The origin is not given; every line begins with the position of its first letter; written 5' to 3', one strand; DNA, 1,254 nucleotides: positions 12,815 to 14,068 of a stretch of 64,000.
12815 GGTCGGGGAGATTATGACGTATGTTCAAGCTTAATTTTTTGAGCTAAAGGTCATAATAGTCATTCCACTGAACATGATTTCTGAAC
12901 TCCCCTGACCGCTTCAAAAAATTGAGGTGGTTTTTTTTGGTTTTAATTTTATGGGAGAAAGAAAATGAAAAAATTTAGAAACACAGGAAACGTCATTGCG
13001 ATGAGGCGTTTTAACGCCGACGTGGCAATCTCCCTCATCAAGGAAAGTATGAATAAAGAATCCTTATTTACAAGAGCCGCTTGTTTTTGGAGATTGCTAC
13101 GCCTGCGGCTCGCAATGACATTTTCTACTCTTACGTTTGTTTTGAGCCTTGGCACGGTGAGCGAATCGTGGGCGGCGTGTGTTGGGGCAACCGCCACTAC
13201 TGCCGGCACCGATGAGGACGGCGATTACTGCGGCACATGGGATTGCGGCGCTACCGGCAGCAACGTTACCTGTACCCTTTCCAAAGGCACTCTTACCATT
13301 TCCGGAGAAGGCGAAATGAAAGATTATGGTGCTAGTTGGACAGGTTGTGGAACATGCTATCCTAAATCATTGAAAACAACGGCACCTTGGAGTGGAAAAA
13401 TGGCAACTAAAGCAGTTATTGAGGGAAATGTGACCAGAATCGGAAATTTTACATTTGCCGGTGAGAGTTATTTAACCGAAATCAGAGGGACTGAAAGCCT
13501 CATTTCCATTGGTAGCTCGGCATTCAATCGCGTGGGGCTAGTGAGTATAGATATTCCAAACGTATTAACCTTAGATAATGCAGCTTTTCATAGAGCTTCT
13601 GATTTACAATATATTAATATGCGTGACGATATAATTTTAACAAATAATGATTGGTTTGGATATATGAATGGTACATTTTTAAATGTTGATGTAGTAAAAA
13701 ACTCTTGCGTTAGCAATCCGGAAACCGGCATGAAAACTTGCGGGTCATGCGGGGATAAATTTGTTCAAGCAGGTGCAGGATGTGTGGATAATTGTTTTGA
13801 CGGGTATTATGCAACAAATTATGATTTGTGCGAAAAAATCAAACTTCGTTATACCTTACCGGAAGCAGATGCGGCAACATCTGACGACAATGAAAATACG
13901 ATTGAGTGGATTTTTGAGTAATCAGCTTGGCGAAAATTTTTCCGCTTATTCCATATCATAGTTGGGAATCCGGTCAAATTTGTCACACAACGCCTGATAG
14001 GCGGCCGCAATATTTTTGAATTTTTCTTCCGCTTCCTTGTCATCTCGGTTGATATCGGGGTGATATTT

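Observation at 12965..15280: Five-member secreted LRR / Cys-rich protein family sharing a near-invariant 24-residue acidic C-terminal tail: candidate new sorting or secretion tag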

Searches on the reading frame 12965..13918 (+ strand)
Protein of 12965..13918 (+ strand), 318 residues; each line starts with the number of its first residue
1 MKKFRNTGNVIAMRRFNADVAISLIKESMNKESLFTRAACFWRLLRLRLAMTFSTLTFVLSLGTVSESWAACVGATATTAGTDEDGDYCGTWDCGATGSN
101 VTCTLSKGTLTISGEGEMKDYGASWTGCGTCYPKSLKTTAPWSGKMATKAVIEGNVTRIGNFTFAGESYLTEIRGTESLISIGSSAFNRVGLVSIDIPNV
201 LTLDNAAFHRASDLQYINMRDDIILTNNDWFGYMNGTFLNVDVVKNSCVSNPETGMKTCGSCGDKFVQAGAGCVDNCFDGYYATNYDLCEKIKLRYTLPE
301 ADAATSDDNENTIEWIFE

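Call 8: search_protein_families(library=pfam, proteins=[window:12965-13918:+], max_evalue=0.1)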
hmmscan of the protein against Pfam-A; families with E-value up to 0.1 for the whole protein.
window:12965-13918:+ (318 aa): 1 family
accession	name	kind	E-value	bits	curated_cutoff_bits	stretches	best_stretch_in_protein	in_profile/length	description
PF13306.12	LRR_5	-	4e-12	46.6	27.7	1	148-236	14-103/127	BspA type Leucine rich repeat region (6 copies)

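Call 9: search_protein_families(library=ncbifam, proteins=[window:12965-13918:+], max_evalue=0.1)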
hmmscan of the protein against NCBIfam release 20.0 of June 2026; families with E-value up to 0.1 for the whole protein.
window:12965-13918:+ (318 aa): 2 families
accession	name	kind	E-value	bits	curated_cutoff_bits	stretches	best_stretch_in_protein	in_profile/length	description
NF045861.1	glide_Gli349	exception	0.0022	14.6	1750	1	145-202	2677-2734/3169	gliding machinery surface structure protein Gli349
NF047961.1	adhesin_HupY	equivalog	0.068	11.2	1250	1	148-206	189-248/978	leucine-rich repeat adhesin HupY/LrrG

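Call 21: list_cluster_members(proteins=[window:12965-13918:+, window:14393-15277:+, window:23587-24477:+, window:38709-39569:-, window:61965-62834:+])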
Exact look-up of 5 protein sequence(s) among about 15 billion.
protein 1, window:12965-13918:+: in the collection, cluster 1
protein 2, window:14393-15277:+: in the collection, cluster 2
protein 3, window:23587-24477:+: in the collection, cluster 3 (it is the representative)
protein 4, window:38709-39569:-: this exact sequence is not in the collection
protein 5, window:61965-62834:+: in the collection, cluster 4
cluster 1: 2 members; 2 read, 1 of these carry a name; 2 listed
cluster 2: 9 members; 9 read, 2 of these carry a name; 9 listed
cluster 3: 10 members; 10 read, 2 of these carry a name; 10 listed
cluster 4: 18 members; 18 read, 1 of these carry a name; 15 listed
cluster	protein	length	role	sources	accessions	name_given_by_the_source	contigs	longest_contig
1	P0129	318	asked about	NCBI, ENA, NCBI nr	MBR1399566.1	MAG: leucine-rich repeat protein [Alphaproteobacteria bacterium] | leucine-rich repeat protein [Alphaproteobacteria bacterium]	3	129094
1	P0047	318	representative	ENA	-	-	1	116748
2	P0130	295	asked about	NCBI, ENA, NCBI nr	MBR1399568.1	MAG: leucine-rich repeat domain-containing protein [Alphaproteobacteria bacterium] | leucine-rich repeat domain-containing protein [Alphaproteobacteria bacterium]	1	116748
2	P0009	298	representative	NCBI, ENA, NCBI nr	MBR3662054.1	MAG: leucine-rich repeat domain-containing protein [Alphaproteobacteria bacterium] | leucine-rich repeat domain-containing protein [Alphaproteobacteria bacterium]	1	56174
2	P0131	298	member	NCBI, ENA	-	-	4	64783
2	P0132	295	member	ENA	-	-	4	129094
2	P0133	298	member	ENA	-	-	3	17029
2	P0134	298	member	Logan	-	-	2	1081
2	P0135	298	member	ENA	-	-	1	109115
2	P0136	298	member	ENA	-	-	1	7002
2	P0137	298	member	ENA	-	-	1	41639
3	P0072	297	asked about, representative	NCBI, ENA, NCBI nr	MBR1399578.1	MAG: leucine-rich repeat domain-containing protein [Alphaproteobacteria bacterium] | leucine-rich repeat domain-containing protein [Alphaproteobacteria bacterium]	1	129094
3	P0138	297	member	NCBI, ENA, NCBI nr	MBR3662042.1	MAG: leucine-rich repeat protein [Alphaproteobacteria bacterium] | leucine-rich repeat protein [Alphaproteobacteria bacterium]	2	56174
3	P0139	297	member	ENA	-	-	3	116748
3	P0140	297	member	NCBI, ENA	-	-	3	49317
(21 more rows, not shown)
